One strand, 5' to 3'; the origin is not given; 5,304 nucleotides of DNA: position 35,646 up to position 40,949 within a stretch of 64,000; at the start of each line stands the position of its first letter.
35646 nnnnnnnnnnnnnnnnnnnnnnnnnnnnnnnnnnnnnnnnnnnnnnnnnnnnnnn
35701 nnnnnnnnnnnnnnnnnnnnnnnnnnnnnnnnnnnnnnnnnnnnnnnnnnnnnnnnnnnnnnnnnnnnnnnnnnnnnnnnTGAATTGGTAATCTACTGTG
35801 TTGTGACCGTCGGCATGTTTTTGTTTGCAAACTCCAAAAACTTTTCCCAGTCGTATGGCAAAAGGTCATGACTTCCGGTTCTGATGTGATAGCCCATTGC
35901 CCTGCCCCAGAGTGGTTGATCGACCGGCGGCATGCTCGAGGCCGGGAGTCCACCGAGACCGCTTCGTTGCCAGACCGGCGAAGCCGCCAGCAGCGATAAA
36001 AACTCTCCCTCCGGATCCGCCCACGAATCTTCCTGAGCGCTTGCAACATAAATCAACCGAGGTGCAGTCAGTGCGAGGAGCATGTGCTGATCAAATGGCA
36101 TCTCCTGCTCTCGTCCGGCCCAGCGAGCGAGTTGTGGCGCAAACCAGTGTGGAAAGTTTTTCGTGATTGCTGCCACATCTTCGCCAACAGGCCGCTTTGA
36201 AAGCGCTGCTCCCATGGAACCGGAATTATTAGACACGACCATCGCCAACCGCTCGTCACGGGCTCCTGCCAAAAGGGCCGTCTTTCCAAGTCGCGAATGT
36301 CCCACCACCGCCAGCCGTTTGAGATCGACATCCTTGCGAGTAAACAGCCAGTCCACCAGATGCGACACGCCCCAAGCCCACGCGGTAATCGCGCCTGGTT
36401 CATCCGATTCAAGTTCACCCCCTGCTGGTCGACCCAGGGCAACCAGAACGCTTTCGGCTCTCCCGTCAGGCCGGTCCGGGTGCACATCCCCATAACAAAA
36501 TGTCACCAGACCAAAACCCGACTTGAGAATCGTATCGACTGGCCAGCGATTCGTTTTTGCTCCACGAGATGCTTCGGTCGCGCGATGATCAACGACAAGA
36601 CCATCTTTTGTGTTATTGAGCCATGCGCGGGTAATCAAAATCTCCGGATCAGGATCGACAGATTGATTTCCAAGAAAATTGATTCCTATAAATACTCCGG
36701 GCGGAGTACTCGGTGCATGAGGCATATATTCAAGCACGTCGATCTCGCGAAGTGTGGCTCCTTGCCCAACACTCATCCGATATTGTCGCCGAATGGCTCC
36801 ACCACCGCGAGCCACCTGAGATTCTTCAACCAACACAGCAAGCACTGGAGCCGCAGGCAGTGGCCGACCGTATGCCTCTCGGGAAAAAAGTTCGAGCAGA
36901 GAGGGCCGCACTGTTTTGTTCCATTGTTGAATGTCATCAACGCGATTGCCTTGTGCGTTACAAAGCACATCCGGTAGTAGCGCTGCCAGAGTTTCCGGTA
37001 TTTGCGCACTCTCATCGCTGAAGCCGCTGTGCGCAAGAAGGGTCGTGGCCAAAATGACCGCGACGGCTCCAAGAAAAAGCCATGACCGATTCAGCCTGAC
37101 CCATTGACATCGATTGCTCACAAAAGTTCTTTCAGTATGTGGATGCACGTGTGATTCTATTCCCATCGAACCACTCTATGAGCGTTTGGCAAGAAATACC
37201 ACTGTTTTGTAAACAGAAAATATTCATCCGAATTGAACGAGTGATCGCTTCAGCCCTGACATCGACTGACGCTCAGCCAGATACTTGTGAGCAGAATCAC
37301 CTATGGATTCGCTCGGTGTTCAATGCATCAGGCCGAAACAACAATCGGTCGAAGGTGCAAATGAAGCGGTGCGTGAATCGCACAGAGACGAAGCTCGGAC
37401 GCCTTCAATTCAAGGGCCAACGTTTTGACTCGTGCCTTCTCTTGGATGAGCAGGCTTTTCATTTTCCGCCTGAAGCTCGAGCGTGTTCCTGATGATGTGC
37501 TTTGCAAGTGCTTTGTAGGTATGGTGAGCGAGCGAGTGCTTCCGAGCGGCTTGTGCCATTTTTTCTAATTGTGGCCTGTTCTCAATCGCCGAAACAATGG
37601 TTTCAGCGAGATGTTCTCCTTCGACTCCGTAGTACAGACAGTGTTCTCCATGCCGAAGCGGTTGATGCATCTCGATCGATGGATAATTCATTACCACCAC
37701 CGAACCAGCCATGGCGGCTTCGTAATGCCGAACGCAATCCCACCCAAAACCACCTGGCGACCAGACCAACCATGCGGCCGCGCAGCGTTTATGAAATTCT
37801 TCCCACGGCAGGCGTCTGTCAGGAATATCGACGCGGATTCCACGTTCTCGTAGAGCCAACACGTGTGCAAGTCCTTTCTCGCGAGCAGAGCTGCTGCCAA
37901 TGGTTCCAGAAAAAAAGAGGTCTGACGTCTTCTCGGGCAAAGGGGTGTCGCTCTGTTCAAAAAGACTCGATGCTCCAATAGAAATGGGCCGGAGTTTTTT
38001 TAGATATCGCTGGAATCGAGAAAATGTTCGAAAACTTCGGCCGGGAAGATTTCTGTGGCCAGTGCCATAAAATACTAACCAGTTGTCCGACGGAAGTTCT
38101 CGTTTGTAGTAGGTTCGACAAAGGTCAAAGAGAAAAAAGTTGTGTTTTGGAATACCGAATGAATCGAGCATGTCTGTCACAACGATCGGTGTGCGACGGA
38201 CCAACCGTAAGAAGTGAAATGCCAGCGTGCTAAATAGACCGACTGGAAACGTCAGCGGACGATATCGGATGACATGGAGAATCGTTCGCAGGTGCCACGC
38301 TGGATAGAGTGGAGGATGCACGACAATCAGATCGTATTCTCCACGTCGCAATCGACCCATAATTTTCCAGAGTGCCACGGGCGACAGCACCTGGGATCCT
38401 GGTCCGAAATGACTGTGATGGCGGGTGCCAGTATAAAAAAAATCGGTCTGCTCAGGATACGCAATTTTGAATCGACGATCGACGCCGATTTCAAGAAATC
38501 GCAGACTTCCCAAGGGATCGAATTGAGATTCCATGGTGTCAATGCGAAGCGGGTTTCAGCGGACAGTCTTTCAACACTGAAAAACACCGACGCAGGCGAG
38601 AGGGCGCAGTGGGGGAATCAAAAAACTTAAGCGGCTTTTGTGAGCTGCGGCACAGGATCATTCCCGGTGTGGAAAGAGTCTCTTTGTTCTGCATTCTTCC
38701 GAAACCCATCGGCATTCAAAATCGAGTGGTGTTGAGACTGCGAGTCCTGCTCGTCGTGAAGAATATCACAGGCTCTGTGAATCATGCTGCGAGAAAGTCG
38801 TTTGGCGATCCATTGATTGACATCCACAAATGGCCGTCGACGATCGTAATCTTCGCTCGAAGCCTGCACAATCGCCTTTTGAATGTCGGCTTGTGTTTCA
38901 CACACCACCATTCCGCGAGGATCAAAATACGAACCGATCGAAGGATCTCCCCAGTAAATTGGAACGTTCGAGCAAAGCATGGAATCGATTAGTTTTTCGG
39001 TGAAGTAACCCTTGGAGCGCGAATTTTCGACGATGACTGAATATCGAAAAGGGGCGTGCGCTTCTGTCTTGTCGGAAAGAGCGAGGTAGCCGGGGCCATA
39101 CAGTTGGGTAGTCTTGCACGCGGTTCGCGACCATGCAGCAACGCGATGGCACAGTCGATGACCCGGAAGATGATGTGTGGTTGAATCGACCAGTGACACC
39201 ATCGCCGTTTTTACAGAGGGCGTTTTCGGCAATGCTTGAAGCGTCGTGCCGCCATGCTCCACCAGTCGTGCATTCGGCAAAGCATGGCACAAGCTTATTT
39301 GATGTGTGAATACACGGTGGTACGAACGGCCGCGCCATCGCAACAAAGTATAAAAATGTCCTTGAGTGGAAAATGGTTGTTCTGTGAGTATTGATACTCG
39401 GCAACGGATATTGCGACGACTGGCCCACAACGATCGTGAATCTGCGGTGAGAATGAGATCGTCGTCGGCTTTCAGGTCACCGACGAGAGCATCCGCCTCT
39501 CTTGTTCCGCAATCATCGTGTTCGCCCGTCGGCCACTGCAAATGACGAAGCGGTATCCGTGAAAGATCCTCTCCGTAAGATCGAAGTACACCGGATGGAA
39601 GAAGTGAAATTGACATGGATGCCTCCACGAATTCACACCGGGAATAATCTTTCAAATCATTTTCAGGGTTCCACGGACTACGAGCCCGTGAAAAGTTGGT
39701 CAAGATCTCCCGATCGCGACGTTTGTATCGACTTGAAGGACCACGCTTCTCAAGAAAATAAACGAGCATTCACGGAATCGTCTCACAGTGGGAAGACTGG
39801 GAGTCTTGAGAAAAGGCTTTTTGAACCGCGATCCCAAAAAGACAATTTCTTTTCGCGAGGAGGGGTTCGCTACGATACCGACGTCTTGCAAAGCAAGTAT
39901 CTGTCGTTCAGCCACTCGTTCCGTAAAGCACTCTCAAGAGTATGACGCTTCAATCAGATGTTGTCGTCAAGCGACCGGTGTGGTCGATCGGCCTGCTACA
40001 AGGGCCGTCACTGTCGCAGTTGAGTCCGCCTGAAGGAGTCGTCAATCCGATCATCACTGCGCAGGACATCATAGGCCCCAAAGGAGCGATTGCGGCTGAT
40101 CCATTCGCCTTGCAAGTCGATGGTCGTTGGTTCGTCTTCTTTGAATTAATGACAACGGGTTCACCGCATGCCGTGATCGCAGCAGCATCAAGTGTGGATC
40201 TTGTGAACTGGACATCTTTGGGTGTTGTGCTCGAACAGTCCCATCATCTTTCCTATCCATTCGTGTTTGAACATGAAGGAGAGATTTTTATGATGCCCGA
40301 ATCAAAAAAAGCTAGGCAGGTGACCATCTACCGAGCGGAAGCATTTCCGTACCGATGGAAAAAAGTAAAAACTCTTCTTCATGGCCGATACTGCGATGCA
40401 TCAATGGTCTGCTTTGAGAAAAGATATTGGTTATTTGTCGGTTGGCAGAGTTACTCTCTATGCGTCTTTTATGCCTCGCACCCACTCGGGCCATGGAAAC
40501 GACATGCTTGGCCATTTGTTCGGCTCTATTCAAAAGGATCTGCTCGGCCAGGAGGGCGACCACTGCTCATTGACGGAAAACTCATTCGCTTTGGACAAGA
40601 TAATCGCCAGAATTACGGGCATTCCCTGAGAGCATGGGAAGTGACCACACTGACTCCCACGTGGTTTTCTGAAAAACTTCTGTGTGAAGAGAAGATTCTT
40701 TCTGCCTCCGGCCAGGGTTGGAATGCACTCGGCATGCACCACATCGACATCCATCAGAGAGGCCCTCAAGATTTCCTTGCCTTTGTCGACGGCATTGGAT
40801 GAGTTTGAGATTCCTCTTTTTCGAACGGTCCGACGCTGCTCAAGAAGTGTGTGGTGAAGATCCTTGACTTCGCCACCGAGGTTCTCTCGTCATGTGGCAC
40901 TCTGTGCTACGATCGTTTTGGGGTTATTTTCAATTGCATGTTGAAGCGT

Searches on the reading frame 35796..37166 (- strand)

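Call 63: search_protein_families(library=pfam, proteins=[window:35796-37166:-], max_evalue=0.0001)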
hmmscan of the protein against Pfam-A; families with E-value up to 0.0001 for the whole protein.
window:35796-37166:- (457 aa): 1 family
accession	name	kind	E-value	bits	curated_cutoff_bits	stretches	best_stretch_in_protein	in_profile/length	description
PF22244.2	GCE_fung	-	8e-31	108.1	27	1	255-403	75-231/231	Glucuronyl esterase, fungi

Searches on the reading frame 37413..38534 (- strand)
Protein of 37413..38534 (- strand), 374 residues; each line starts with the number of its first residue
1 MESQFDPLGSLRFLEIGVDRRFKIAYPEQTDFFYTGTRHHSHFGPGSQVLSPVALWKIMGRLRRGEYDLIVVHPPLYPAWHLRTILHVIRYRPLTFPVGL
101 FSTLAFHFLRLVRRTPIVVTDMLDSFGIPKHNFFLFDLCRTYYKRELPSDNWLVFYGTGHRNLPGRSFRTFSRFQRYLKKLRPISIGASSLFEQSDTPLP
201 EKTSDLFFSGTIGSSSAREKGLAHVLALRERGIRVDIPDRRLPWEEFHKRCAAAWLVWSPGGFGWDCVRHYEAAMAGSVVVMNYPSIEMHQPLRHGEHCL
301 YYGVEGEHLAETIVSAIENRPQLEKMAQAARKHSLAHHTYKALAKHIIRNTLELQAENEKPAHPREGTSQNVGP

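Call 43: search_protein_families(library=pfam, proteins=[window:37413-38534:-], max_evalue=0.001)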
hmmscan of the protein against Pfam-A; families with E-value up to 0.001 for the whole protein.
window:37413-38534:- (374 aa): 1 family
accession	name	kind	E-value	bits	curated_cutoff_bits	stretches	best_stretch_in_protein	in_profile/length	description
PF13524.12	Glyco_trans_1_2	-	2.8e-08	34.3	25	1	268-348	65-143/144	Glycosyl transferase-like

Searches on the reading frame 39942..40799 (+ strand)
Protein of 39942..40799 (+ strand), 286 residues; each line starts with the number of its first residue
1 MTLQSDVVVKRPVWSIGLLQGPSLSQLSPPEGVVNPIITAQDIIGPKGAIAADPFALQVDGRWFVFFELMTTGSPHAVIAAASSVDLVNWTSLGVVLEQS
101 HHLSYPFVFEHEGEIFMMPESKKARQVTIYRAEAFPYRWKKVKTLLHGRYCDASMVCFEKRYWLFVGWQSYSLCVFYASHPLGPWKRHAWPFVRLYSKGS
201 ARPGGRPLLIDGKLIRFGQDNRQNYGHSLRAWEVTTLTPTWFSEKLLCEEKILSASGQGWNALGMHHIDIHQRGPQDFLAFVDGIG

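Call 43: search_protein_families(library=pfam, proteins=[window:39942-40799:+], max_evalue=0.001)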
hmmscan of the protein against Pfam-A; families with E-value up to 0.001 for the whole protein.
window:39942-40799:+ (286 aa): 1 family
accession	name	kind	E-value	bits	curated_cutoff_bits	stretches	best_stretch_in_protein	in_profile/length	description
PF24793.1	GINT1_N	-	1.7e-53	182.1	27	1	32-284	39-303/304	Glucosamine inositolphosphorylceramide transferase 1, N-terminal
